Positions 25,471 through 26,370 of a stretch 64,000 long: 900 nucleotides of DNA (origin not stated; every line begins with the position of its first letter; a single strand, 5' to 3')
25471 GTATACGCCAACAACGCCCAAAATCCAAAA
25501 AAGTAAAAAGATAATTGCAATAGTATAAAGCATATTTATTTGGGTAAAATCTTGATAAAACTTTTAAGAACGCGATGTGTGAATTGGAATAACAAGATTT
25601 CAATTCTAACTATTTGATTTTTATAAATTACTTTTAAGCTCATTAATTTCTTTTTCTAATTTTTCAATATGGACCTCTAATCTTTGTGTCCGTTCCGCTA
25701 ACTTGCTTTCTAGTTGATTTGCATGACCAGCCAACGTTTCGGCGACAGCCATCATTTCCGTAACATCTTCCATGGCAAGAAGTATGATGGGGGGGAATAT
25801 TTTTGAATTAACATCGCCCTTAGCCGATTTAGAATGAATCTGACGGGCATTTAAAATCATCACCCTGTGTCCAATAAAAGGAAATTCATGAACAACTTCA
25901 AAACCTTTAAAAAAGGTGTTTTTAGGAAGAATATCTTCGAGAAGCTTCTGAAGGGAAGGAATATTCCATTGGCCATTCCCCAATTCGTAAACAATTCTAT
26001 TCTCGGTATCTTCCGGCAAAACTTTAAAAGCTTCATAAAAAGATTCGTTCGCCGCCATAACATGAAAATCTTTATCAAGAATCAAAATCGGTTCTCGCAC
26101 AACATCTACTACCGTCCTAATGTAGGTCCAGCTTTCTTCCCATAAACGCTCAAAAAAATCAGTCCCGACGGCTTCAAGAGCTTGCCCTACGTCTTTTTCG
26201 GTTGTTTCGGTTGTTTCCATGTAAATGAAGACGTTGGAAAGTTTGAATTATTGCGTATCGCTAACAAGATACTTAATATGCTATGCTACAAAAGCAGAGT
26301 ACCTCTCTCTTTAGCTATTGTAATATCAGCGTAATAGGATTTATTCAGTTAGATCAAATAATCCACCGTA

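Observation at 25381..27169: Symmetric divergent regulatory module: lmo0937-like small membrane protein and PAS protein on one side, ECF sigma factor and lmo0937-like small membrane protein on the other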

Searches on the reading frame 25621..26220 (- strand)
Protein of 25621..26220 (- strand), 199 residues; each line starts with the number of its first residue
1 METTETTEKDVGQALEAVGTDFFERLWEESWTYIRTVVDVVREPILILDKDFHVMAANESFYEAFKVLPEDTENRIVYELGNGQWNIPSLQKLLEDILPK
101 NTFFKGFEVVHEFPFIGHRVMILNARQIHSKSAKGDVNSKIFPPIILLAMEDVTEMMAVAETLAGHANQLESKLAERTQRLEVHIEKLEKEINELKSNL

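Call 3: search_protein_families(library=pfam, proteins=[window:25621-26220:-], max_evalue=1)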
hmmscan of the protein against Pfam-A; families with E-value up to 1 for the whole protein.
window:25621-26220:- (199 aa): 4 families
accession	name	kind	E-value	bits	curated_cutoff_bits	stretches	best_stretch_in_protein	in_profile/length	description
PF08448.16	PAS_4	-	8.9e-05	23.1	23.1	1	39-115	2-75/110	PAS fold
PF13188.13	PAS_8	-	0.0013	19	21.8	1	33-73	2-44/65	PAS domain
PF13426.13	PAS_9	-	0.019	15.7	27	1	43-103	2-59/103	PAS domain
PF16808.10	PKcGMP_CC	-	0.18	11.8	35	1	176-199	8-31/35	Coiled-coil N-terminus of cGMP-dependent protein kinase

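Call 4: search_protein_families(library=ncbifam, proteins=[window:25621-26220:-], max_evalue=1)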
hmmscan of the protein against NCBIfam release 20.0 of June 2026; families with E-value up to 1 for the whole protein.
window:25621-26220:- (199 aa): 2 families
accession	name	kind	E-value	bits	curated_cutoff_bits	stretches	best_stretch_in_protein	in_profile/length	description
NF041831.1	NO_HK_NahK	exception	0.004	15.2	1500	1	29-195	318-473/854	hybrid sensor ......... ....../response regulator NahK/ErcS'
NF045779.1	gas_vesic_GvpG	exception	0.03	14.6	85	1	38-82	5-48/83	gas vesicle protein GvpG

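Call 8: find_homologous_proteins(query=window:25621-26220:-)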
Query window:25621-26220:- (199 aa): 2952 proteins with E <= 0.001 among 3072 candidates; the best 120 are listed.
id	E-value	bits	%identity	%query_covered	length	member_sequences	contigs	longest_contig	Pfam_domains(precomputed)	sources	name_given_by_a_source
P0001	4.4e-122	423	97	100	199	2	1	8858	-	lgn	-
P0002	3.7e-100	352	83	98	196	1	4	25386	-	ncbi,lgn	-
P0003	2.4e-94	333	77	97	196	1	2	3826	-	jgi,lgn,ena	jgi:PAS domain-containing protein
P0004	2.4e-93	329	78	97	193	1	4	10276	-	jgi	jgi:nitrogen-specific signal transduction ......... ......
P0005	2.4e-93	329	75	97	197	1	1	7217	-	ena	-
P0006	5.3e-93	328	73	98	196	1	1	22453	-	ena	-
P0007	4.0e-92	325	76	97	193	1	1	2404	-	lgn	-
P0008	5.0e-92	325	75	96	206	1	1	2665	PF08448.17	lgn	-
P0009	5.1e-92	325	76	95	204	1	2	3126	-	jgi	jgi:hypothetical protein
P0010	3.8e-91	322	75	100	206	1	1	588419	-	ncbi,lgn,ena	-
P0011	3.9e-91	322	77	96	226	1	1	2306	-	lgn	-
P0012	1.8e-90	320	75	99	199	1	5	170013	-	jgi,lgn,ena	-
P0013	3.1e-90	319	75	96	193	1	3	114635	PF13188.14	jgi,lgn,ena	-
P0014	3.3e-90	319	76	97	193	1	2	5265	-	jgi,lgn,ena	-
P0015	5.6e-90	318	74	96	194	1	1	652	-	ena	-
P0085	3.1e-85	303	71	94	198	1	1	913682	-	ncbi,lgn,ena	-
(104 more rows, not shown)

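Call 11: find_encoding_contigs(protein=P0010, flank=4000, max_places=3)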
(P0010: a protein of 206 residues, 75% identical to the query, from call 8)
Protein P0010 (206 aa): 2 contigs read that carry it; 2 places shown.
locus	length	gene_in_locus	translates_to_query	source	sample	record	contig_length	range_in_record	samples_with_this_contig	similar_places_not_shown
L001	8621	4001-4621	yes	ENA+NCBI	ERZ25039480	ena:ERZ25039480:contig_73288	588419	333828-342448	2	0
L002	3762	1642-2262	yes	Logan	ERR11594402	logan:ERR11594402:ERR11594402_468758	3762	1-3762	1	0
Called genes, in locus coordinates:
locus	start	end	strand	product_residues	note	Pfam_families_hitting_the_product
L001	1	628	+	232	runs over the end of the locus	PF18912:DZR_2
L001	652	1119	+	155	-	-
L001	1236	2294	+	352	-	PF13354:Beta-lactamase2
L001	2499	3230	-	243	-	PF04203:Sortase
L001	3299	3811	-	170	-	PF08281:Sigma70_r4_2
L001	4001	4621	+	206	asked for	-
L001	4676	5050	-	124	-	PF04203:Sortase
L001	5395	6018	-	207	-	PF26182:Ig_NUP210_5th (faint)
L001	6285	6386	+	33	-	-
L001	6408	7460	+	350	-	PF03601:Cons_hypoth698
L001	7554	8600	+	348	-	PF01699:Na_Ca_ex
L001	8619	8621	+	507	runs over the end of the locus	PF19077:Big_13 (faint), PF17957:Big_7 (faint), PF18370:RGI_lyase (faint), PF25788:Ig_Rha78A_N (faint), PF00041:fn3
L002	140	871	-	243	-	PF04203:Sortase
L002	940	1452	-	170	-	PF08281:Sigma70_r4_2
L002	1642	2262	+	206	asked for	-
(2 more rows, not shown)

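Call 12: find_encoding_contigs(protein=P0085, flank=4000, max_places=3)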
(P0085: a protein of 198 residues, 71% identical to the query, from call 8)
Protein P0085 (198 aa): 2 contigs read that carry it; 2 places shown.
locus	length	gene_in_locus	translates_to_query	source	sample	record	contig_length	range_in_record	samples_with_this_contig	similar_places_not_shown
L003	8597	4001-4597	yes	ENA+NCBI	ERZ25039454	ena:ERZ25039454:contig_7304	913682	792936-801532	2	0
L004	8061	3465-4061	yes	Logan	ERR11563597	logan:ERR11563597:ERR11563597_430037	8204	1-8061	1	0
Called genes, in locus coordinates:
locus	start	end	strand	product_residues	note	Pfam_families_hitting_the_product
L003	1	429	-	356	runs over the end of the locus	PF00814:TsaD, PF22521:HypF_C_2 (weak)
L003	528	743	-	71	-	-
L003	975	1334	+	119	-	-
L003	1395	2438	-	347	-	-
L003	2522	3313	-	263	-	PF01471:PG_binding_1, PF01833:TIG (weak)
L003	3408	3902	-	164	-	PF04542:Sigma70_r2 (faint), PF08281:Sigma70_r4_2, PF04545:Sigma70_r4 (weak)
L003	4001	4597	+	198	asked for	-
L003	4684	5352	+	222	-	PF01471:PG_binding_1, PF00041:fn3 (weak), PF16656:Pur_ac_phosph_N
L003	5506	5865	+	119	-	-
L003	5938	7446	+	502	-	PF13632:Glyco_trans_2_3 (weak)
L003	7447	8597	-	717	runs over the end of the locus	PF17191:RecG_wedge, PF01336:tRNA_anti-codon (weak), PF00270:DEAD, PF04851:ResIII, PF00271:Helicase_C, PF19833:RecG_dom3_C (weak)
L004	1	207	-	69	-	?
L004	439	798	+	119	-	-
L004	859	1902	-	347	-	-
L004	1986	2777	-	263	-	PF01471:PG_binding_1, PF01833:TIG (weak)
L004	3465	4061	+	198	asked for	-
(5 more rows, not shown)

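Call 14: find_related_loci(query=A1, collection=genome_contigs, flank=4000)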
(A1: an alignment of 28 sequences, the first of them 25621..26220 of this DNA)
Query A1 (199 aa) in genome_contigs; peptide patterns used: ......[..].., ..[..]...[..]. (x = any residue, [..] = any of these).
600 stretches matched a pattern (row limit reached: there are more); 585 encode a relative of the query (tblastn E <= 1e-3); the best 80 are kept; 80 distinct loci.
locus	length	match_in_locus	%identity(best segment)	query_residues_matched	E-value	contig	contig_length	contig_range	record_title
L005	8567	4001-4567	72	5-196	2e-90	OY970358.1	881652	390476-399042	MAG: uncultured bacterium isolate MFD00082.bin.c.7 genome assembly, chromosome: 1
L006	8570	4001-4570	70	6-198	4e-90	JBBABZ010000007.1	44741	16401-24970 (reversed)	MAG: Candidatus Paceibacterota bacterium isolate SO_2017_LW1_35 NODE_498_length_44741_cov_2.848299_LW64-88_2017, whole g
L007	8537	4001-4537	74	14-198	1e-89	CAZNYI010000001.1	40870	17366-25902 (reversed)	MAG TPA_asm: uncultured Candidatus Saccharibacteria bacterium isolate binchicken_co54_413 genome assembly, contig: NODE_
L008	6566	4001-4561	69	9-198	1e-87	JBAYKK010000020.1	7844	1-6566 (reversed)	MAG: Candidatus Paceibacterota bacterium isolate SO_2016_GW1_78 scaffold17539_OW334_2016, whole genome shotgun sequence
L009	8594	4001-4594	68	2-199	4e-87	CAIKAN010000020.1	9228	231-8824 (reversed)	uncultured bacterium isolate AM-2014_bin-3203 genome assembly, contig: bin-3203:20/99, whole genome shotgun sequence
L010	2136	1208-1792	65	1-198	3e-90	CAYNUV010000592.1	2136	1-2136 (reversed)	MAG TPA_asm: uncultured Ignavibacteriaceae bacterium isolate SRP136066_co1_417 genome assembly, contig: NODE_120076_leng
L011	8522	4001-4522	75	20-196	2e-86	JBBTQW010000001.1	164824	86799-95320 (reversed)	MAG: Patescibacteria group bacterium isolate H41-bin100_1 H41_bin100_1_000000000001, whole genome shotgun sequence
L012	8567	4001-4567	68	5-196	2e-85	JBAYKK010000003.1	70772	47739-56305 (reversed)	MAG: Candidatus Paceibacterota bacterium isolate SO_2016_GW1_78 scaffold00837_OW334_2016, whole genome shotgun sequence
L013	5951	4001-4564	68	5-196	1e-84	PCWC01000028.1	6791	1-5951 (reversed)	MAG: Parcubacteria group bacterium CG11_big_fil_rev_8_21_14_0_20_39_22 CG11_8_21_14_0.20_scaffold_8002_c, whole genome s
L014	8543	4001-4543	66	17-198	1e-84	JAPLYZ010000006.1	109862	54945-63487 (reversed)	MAG: Candidatus Staskawiczbacteria bacterium isolate LacPavin_0920_WC70_MAG_39_33 LacPavin_0920_WC70_scaffold_328416, wh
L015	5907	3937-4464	68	21-196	4e-84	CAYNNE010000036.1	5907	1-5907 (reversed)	MAG TPA_asm: uncultured Candidatus Saccharibacteria bacterium isolate SRP178908_co2_278 genome assembly, contig: NODE_10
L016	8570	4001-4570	65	5-197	6e-81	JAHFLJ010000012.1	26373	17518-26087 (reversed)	MAG: Candidatus Liptonbacteria bacterium isolate nzgw430 NODE_599_length_26374_cov_5.685293, whole genome shotgun sequen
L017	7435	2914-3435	67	18-195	7e-81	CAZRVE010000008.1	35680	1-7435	MAG TPA_asm: uncultured Candidatus Saccharibacteria bacterium isolate SRP302447_co1_195 genome assembly, contig: NODE_32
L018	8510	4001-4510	67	24-198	3e-80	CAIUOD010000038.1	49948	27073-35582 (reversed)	Candidatus Adlerbacteria bacterium isolate MJ-time_bin-4889 genome assembly, contig: bin-4889:38/41, whole genome shotgu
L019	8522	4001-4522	67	18-197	2e-79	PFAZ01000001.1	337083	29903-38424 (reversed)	MAG: Candidatus Harrisonbacteria bacterium CG10_big_fil_rev_8_21_14_0_10_40_38 CG10_8_21_14_0.10_scaffold_4_c, whole gen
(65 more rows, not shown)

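Call 40: search_solved_structures(query=A1, max_evalue=1, show_alignments=2)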
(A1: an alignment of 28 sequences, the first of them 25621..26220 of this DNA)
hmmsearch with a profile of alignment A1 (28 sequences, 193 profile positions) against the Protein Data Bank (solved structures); distinct sequences matched with E-value up to 1: 2.
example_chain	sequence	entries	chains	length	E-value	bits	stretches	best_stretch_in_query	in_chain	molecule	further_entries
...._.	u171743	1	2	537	0.11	15.1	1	26-151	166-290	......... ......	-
6zj8_A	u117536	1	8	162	0.23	14.1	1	21-72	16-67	Virulence sensor protein BvgS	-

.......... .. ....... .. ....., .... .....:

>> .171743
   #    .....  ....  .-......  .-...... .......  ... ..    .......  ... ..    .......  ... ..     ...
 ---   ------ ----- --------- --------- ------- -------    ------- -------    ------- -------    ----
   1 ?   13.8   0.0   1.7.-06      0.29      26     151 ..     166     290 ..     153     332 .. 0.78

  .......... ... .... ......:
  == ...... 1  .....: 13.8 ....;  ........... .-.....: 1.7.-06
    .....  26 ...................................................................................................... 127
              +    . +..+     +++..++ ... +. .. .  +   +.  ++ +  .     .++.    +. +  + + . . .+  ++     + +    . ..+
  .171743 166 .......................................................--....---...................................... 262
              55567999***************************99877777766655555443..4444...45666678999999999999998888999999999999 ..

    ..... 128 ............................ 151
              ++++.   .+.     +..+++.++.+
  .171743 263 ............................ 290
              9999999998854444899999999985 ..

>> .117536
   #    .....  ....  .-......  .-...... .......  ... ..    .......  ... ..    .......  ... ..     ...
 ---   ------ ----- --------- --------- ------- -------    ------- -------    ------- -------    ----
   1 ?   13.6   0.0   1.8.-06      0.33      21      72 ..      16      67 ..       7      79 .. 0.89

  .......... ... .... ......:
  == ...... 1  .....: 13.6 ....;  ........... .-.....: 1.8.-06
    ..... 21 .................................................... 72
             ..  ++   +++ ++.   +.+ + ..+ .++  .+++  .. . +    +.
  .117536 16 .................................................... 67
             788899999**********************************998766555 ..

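Call 42: find_encoding_contigs(protein=P0001, flank=5000, max_places=2)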
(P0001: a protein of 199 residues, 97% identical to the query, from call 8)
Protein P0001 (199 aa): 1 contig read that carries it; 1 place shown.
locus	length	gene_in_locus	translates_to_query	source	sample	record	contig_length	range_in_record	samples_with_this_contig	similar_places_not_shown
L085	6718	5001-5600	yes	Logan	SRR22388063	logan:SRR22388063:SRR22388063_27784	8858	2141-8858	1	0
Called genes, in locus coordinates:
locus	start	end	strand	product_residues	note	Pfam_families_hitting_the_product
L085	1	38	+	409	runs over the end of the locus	PF08529:NusA_N, PF13184:KH_NusA_1st, PF26594:KH_NusA_2nd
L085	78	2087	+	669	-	PF03030:H_PPase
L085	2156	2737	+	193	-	PF00574:CLP_protease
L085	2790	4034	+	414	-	PF00579:tRNA-synt_1b, PF22421:SYY_C-terminal (faint), PF01479:S4 (weak)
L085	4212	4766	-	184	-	PF04542:Sigma70_r2 (weak), PF08281:Sigma70_r4_2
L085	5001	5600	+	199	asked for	-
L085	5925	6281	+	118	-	PF02325:CCB3_YggT (weak)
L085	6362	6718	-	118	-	?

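Call 43: find_encoding_contigs(protein=P0002, flank=5000, max_places=2)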
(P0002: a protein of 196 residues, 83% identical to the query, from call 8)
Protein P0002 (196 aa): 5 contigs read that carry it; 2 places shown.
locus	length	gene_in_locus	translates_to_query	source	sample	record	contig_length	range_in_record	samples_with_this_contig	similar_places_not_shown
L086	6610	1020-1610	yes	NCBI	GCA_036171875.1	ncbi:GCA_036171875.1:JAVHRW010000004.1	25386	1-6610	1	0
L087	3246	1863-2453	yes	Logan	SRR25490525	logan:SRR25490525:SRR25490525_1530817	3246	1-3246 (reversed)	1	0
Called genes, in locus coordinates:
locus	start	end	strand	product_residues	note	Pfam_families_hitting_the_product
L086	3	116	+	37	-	?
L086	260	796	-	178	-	PF04542:Sigma70_r2 (faint), PF08281:Sigma70_r4_2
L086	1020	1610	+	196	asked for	-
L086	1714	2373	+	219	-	PF01471:PG_binding_1, PF16656:Pur_ac_phosph_N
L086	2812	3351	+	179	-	-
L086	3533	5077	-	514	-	PF25973:BSH_CzcB (faint), PF25954:Beta-barrel_RND_2 (weak), PF25989:YknX_C (weak)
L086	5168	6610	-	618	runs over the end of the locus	PF06480:FtsH_ext, PF00004:AAA, PF07728:AAA_5 (faint), PF17862:AAA_lid_3, PF01434:Peptidase_M41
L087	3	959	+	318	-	?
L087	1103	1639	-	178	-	PF04542:Sigma70_r2 (faint), PF08281:Sigma70_r4_2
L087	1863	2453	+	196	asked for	-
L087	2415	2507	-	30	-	-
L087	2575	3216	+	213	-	PF01471:PG_binding_1, PF16656:Pur_ac_phosph_N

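Call 46: predict_structure(alignment_id=A1)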
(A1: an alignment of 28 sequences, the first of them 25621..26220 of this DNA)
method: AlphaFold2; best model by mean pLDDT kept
length: 199 residues; sequences in the alignment: 28
mean_pLDDT: 73.5   pTM: 0.59
mean pLDDT of the five models: 73.5, 62.1, 62.1, 53.1, 42.9
residues with pLDDT >= 90: 30; 70-90: 95; 50-70: 48; < 50: 26
segments of 3 or more residues with pLDDT < 50: 1-13, 101-106, 131-133
pLDDT, mean of each block of 10 residues (from residue 1): 43 52 75 80 86 88 87 81 59 63 49 68 72 50 76 80 85 93 95 89
secondary structure, 60 per line:
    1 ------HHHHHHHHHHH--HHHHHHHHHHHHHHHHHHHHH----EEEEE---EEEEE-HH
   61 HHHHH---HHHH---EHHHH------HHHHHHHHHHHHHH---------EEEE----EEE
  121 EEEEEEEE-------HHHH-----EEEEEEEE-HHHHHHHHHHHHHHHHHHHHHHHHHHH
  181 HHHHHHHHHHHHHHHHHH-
elements in order: H7-17 H20-40 E45-49 E53-57 H59-65 H69-72 H77-80 H87-100 E110-113 E118-128 H136-139 E145-152 H154-198

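Call 49: fold_search(model_id=the predicted structure, library=pdb)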
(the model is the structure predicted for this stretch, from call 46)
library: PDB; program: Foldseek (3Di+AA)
matches with E <= 10: 819; with E <= 0.001: 158
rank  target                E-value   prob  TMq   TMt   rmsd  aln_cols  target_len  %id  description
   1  4l9g_A                4.9e-07  1.00  0.49  0.40   4.8       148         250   15  Structure of PpsR N-Q-PAS1 from Rb. sphaeroides (released 2014-02-12)
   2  4l9g_B                7.9e-07  1.00  0.47  0.39   7.6       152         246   14  Structure of PpsR N-Q-PAS1 from Rb. sphaeroides (released 2014-02-12)
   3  4l9e                  9.6e-07  1.00  0.48  0.77   2.8       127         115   12  Structure of PpsR Q-PAS1 from Rb. sphaeroides (released 2014-02-12)
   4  4hh2_B                9.6e-07  1.00  0.48  0.28   7.5       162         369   15  Structure of PpsR without the HTH motif from Rb. sphaeroides (released 2013-06-05)
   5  7yx0_C                1.5e-06  1.00  0.49  0.61   4.4       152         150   14  Crystal structure of the full-length short LOV protein SBW25-LOV from Pseudomonas fluorescens (light state) (released 2023-05-24)
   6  4hh2_D                2.0e-06  1.00  0.49  0.28  10.5       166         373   15  Structure of PpsR without the HTH motif from Rb. sphaeroides (released 2013-06-05)
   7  7yx0_A                2.3e-06  1.00  0.48  0.55   9.0       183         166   12  Crystal structure of the full-length short LOV protein SBW25-LOV from Pseudomonas fluorescens (light state) (released 2023-05-24)
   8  4hh3_B                2.8e-06  1.00  0.47  0.39   6.8       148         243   15  Structure of the AppA-PpsR2 core complex from Rb. sphaeroides (released 2013-06-05)
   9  4hh3_A                3.9e-06  1.00  0.47  0.39   5.0       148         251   16  Structure of the AppA-PpsR2 core complex from Rb. sphaeroides (released 2013-06-05)
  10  9a5d_A                4.1e-06  1.00  0.43  0.17  11.8       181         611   12  Integrative model of WALK-YYCH by crosslinking MS and deep learning (released 2024-09-18)
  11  4hh2_A                4.7e-06  1.00  0.46  0.26   5.7       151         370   15  Structure of PpsR without the HTH motif from Rb. sphaeroides (released 2013-06-05)
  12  4l9f                  6.5e-06  1.00  0.46  0.78   2.7       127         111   12  Structure of a SeMet derivative of PpsR Q-PAS1 from Rb. sphaeroides (released 2014-02-12)
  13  7a6p_B                7.5e-06  1.00  0.48  0.61   4.8       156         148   12  Structural determinants underlying the adduct lifetime in a short LOV protein PpSB2-LOV (released 2021-03-10)
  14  6zj8_G                1.0e-05  1.00  0.46  0.62   6.1       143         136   12  Structure of the PAS domain from Bordetella pertussis BvgS (released 2020-11-11)
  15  6zj8_A                1.4e-05  1.00  0.36  0.47   8.7       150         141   14  Structure of the PAS domain from Bordetella pertussis BvgS (released 2020-11-11)
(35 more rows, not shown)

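Call 63: search_protein_representatives(protein=window:25621-26220:-)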
Query: 199 residues. Proteins with E-value up to 0.001 (for the whole library): 8345; up to 1e-10: 5877; up to 1e-30: 557. The best 150 are listed.
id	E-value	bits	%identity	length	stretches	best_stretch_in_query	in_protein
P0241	1.3e-168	573.1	45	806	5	28-170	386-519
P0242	8.0e-148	505.3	46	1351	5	29-163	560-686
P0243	3.3e-136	467.5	46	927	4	28-196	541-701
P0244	8.5e-114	394.4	44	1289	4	29-157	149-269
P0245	2.2e-112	389.8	47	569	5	28-170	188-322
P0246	2.1e-111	386.6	42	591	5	32-163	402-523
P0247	1.7e-109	380.4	49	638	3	23-192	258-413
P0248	2.4e-107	373.3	45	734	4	33-157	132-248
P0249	6.5e-107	371.9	53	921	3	32-168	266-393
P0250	1.3e-101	354.6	48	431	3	24-161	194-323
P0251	2.7e-100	350.4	46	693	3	20-163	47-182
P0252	1.6e-98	344.5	48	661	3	28-162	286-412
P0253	4.1e-97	340.0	44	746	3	24-187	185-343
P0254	3.8e-96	336.8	49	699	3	31-158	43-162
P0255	5.1e-95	333.1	44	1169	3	9-162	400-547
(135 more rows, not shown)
